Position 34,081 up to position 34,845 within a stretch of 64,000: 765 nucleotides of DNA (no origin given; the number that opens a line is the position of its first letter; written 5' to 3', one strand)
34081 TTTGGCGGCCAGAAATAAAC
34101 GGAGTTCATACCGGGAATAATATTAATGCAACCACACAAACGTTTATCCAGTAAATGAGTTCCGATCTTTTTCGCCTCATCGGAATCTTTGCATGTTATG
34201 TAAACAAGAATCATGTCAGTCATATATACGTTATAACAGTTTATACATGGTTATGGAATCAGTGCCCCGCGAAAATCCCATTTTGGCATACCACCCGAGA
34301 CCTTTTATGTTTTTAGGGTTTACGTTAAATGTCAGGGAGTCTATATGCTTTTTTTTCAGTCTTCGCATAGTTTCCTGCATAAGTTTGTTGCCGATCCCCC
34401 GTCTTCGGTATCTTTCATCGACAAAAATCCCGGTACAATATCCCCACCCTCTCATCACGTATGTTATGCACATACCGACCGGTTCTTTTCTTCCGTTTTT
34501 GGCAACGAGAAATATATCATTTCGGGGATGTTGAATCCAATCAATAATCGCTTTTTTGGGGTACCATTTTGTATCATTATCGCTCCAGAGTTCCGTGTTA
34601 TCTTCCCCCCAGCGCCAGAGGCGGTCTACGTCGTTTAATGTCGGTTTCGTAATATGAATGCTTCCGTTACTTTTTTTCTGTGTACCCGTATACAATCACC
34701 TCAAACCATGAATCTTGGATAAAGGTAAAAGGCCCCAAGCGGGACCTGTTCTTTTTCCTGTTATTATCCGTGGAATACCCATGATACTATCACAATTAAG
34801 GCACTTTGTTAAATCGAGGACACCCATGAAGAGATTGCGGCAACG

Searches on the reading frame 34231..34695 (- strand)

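Call 10: search_protein_families(library=pfam, proteins=[window:34231-34695:-], max_evalue=0.01)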
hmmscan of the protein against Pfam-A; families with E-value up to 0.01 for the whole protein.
window:34231-34695:- (154 aa): 9 families
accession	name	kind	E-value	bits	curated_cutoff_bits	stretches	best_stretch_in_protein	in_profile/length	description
PF00583.31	Acetyltransf_1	-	2.4e-16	60.5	20.7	1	35-141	6-116/116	Acetyltransferase (GNAT) family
PF13508.13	Acetyltransf_7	-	1.8e-13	51.1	27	1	59-142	2-83/84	Acetyltransferase (GNAT) domain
PF13673.13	Acetyltransf_10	-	7.5e-11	42.6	23.6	1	62-143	33-109/128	Acetyltransferase (GNAT) domain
PF08445.16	FR47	-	1.3e-05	25.5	22.1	1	72-143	9-79/86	FR47-like protein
PF13480.13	Acetyltransf_6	-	6.9e-05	23.5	22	1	54-123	63-134/143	Acetyltransferase (GNAT) domain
PF17013.11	Acetyltransf_15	-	0.0013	18.6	35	1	90-128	78-120/210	Putative acetyl-transferase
PF13527.13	Acetyltransf_9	-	0.0015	19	25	1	85-118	73-106/127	Acetyltransferase (GNAT) domain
PF13420.13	Acetyltransf_4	-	0.0016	18.9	24.3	1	16-142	2-135/155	Acetyltransferase (GNAT) domain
PF14542.12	Acetyltransf_CG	-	0.0087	16.6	30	0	90-117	30-57/80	GCN5-related N-acetyl-transferase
